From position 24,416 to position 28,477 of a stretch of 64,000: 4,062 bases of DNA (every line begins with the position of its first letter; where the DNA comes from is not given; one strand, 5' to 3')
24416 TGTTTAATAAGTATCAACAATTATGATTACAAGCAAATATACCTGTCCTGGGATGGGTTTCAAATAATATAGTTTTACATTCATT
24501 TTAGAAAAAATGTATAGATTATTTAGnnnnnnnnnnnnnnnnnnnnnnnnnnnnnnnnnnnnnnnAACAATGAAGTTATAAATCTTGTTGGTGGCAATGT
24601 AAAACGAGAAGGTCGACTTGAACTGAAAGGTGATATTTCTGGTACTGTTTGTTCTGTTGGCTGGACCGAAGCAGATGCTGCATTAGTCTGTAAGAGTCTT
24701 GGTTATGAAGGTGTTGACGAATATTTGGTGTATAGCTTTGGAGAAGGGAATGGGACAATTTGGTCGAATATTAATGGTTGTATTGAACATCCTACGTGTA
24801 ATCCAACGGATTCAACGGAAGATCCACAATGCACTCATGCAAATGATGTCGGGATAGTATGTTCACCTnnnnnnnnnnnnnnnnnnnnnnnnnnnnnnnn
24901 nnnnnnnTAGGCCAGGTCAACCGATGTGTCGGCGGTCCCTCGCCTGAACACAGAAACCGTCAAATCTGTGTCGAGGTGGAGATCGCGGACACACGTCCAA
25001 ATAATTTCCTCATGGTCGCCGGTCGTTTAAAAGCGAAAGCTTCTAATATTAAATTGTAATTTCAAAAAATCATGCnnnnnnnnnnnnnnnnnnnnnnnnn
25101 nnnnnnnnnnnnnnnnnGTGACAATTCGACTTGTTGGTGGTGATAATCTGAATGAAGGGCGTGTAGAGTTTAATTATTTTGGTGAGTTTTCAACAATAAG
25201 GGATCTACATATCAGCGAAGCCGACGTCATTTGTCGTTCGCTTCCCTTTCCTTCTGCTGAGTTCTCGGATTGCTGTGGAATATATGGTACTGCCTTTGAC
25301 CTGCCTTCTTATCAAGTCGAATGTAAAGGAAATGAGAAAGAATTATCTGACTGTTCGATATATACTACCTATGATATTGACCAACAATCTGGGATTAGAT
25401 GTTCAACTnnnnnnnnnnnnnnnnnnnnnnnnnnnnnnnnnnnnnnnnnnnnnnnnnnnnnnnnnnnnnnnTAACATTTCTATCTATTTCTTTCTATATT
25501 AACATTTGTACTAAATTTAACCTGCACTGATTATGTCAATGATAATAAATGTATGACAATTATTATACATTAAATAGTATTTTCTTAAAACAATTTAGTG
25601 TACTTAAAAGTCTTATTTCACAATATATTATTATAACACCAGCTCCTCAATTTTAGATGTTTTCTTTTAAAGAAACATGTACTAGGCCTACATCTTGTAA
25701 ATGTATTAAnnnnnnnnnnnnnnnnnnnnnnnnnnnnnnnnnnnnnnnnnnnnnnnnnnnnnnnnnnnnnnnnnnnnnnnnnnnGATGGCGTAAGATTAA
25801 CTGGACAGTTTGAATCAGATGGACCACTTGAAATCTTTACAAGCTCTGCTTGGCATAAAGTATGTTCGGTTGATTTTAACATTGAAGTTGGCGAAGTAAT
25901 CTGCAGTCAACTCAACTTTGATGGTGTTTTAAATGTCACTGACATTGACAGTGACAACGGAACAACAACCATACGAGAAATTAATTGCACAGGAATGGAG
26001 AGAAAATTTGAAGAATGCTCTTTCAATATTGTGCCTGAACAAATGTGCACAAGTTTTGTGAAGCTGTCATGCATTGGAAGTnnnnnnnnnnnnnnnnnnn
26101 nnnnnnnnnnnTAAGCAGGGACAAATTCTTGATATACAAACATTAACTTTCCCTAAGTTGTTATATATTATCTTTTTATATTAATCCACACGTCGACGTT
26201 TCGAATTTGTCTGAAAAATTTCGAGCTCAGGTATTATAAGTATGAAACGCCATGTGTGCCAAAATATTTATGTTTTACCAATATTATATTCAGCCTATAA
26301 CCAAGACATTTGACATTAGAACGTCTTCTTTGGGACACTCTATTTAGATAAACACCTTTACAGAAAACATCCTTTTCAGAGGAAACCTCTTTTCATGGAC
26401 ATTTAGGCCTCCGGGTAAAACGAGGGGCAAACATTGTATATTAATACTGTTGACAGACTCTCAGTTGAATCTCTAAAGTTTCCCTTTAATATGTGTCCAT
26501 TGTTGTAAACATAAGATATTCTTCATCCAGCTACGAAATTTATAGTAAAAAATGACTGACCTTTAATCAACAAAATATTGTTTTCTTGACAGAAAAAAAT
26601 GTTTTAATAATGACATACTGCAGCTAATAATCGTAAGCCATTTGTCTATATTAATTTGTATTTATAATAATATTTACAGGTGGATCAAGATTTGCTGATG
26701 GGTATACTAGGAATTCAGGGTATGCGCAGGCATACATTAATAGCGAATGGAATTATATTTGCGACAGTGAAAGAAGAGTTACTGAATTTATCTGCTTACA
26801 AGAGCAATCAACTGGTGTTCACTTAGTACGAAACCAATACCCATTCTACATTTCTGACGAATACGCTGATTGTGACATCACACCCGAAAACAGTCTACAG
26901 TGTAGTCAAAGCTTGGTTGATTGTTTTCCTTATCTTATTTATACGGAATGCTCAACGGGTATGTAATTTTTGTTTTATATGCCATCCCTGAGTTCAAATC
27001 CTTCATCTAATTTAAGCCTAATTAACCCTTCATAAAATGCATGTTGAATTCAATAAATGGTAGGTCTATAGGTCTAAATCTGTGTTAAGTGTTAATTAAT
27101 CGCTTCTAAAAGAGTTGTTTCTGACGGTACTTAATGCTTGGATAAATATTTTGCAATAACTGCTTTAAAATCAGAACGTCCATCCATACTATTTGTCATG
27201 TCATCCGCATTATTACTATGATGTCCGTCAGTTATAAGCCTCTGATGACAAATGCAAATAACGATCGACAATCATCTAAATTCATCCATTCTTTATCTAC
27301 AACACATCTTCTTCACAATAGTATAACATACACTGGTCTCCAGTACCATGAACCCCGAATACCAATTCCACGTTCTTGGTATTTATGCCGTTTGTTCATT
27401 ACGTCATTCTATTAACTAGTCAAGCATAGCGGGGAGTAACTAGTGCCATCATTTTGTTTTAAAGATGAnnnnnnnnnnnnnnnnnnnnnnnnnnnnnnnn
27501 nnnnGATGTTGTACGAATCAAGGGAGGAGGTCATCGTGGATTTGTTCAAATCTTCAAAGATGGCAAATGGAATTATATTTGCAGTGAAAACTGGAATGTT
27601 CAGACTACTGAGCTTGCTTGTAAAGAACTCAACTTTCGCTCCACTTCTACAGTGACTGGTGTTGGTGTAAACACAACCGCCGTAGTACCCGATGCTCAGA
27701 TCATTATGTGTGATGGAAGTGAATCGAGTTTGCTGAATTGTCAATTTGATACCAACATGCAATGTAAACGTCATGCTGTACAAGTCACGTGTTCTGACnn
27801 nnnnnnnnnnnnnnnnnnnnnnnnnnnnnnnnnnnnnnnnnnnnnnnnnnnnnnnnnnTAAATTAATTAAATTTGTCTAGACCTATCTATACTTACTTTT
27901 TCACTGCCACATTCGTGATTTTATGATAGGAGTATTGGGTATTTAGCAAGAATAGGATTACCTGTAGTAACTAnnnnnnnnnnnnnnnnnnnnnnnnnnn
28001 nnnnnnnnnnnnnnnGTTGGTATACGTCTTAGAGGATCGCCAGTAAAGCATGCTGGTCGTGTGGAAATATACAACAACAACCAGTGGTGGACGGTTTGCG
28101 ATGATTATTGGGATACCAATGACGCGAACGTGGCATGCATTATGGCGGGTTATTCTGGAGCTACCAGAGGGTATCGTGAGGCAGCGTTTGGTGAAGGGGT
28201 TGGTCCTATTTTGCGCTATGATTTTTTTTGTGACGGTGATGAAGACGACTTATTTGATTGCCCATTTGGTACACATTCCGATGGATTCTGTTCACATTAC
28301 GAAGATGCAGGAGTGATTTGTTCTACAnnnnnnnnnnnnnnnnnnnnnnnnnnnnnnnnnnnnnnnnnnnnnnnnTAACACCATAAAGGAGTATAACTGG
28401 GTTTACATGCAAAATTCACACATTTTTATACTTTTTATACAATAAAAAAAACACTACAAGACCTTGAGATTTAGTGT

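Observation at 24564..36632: Single gene encoding an unusual mosaic receptor: 7 SRCR - C-type lectin - LDLa - kringle - 6 LDLa - LRRs - rhodopsin-type 7TM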

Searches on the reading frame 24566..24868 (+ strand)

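Call 37: search_protein_families(library=pfam, proteins=[window:24566-24868:+], max_evalue=10)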
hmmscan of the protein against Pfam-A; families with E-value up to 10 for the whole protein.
seq(101 aa): 2 families
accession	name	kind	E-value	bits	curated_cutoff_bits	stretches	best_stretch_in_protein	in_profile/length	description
PF00530.23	SRCR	-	8.7e-14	52.1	26.1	1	8-100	1-100/100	Scavenger receptor cysteine-rich domain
PF15494.11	SRCR_2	-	0.0055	17.8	27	1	27-53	18-44/99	Scavenger receptor cysteine-rich domain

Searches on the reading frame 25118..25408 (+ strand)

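Call 37: search_protein_families(library=pfam, proteins=[window:25118-25408:+], max_evalue=10)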
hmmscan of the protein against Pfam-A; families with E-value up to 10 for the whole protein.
seq(97 aa): 1 family
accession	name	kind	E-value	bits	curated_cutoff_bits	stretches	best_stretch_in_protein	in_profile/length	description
PF00530.23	SRCR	-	9.5e-11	42.3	26.1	1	6-95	1-99/100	Scavenger receptor cysteine-rich domain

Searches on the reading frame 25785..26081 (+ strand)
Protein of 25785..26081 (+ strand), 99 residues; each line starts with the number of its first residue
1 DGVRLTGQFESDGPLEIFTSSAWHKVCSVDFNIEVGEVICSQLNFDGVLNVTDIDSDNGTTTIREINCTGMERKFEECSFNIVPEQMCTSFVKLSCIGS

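Call 37: search_protein_families(library=pfam, proteins=[window:25785-26081:+], max_evalue=10)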
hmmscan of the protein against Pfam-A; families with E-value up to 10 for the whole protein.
seq(99 aa): 4 families
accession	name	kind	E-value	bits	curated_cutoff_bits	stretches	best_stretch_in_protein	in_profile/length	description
PF00530.23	SRCR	-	2.3e-14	53.9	26.1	1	7-90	3-91/100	Scavenger receptor cysteine-rich domain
PF15494.11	SRCR_2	-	3.9e-05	24.7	27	1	15-97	6-93/99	Scavenger receptor cysteine-rich domain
PF12701.13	LSM14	-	0.026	15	30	1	41-94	13-62/75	Scd6-like Sm domain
PF09272.15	Hepsin-SRCR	-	0.037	15.2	26.6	1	12-59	11-61/110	Hepsin, SRCR domain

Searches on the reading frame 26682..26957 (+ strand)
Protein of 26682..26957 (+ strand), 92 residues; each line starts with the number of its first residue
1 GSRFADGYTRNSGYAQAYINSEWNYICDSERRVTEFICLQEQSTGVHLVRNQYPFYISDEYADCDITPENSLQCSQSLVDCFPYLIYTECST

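Call 37: search_protein_families(library=pfam, proteins=[window:26682-26957:+], max_evalue=10)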
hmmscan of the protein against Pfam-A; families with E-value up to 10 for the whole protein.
seq(92 aa): 0 families

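Call 65: predict_structure(alignment_id=A2)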
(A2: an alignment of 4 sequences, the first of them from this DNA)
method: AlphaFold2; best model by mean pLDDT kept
length: 92 residues; sequences in the alignment: 4
mean_pLDDT: 46.4   pTM: 0.33
mean pLDDT of the five models: 46.4, 38.0, 36.5, 35.6, 33.3
residues with pLDDT >= 90: 0; 70-90: 0; 50-70: 34; < 50: 58
segments of 3 or more residues with pLDDT < 50: 6-12, 21-34, 51-61, 77-92
pLDDT, mean of each block of 10 residues (from residue 1): 47 52 42 49 52 43 53 48 34 34
secondary structure, 60 per line:
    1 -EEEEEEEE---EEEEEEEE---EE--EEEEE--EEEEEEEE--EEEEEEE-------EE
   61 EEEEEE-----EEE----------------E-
elements in order: E2-9 E13-20 E28-32 E35-42 E45-51 E59-66 E72-74

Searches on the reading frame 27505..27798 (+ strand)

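Call 37: search_protein_families(library=pfam, proteins=[window:27505-27798:+], max_evalue=10)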
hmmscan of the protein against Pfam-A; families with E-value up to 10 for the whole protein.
seq(98 aa): 3 families
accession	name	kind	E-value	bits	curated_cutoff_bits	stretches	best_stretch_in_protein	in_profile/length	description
PF00530.23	SRCR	-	1.9e-13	51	26.1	1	10-97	7-100/100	Scavenger receptor cysteine-rich domain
PF15494.11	SRCR_2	-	4.5e-08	34.1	27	1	14-97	8-93/99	Scavenger receptor cysteine-rich domain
PF09272.15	Hepsin-SRCR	-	0.00025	22.2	26.6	1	4-57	6-59/110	Hepsin, SRCR domain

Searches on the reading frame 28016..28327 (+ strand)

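Call 37: search_protein_families(library=pfam, proteins=[window:28016-28327:+], max_evalue=10)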
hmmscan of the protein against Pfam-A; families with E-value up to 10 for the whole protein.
seq(104 aa): 2 families
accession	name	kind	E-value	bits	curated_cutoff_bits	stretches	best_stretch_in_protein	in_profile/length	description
PF00530.23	SRCR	-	2.9e-24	85.7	26.1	1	8-103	3-100/100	Scavenger receptor cysteine-rich domain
PF15494.11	SRCR_2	-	0.00012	23.1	27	1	18-51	8-43/99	Scavenger receptor cysteine-rich domain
